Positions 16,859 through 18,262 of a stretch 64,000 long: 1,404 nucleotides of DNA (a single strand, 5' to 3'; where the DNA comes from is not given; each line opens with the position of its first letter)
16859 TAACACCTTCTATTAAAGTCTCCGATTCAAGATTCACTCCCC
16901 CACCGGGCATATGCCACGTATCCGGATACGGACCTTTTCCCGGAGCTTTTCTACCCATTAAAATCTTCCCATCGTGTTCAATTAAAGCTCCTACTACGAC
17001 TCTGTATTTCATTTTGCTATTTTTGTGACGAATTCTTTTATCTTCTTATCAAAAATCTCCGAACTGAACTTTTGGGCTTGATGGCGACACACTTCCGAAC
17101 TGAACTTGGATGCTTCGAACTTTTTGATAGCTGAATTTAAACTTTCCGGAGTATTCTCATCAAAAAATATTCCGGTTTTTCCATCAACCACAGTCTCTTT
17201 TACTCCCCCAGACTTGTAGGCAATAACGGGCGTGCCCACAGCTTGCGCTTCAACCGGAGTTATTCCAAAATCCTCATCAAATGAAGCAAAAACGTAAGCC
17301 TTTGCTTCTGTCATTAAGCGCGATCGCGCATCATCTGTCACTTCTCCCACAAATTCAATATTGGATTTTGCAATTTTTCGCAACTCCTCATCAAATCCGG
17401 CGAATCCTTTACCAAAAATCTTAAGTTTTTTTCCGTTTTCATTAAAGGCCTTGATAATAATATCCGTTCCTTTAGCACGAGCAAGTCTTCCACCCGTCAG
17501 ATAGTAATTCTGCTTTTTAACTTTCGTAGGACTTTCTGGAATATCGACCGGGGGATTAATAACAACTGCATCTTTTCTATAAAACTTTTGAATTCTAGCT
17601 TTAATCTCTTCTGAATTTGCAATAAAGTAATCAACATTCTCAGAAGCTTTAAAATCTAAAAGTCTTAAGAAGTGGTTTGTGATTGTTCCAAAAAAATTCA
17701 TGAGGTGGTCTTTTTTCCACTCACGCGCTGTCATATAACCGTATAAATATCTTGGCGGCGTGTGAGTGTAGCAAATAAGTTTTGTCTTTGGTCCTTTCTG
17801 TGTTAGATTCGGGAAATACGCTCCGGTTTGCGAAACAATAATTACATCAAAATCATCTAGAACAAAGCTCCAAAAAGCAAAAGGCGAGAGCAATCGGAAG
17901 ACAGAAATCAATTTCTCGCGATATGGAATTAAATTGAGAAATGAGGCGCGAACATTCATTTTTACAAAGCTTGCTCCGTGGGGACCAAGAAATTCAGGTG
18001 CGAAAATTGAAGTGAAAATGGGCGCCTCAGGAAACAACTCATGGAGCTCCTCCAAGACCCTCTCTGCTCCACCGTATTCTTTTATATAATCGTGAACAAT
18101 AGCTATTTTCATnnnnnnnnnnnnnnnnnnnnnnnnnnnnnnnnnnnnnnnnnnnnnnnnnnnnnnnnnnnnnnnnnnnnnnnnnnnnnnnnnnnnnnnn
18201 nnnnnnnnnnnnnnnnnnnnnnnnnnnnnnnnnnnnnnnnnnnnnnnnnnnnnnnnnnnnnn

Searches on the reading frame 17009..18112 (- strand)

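Call 68: search_protein_families(library=pfam, proteins=[window:17009-18112:-], max_evalue=0.001)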
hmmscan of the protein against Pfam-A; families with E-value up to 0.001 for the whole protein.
window:17009-18112:- (367 aa): 4 families
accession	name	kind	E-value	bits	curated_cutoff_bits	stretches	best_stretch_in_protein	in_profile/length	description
PF00534.26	Glycos_transf_1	-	3.9e-29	101.8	26.4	1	192-348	6-171/172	Glycosyl transferases group 1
PF13692.12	Glyco_trans_1_4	-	5e-21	75.9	27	1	205-331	5-138/142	Glycosyl transferases group 1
PF13439.12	Glyco_transf_4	-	2.9e-11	44.1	28.5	1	13-191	1-168/170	Glycosyltransferase Family 4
PF20706.3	GT4-conflict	-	2.3e-07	30.6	26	1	169-308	160-320/385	Family 4 Glycosyltransferase in conflict systems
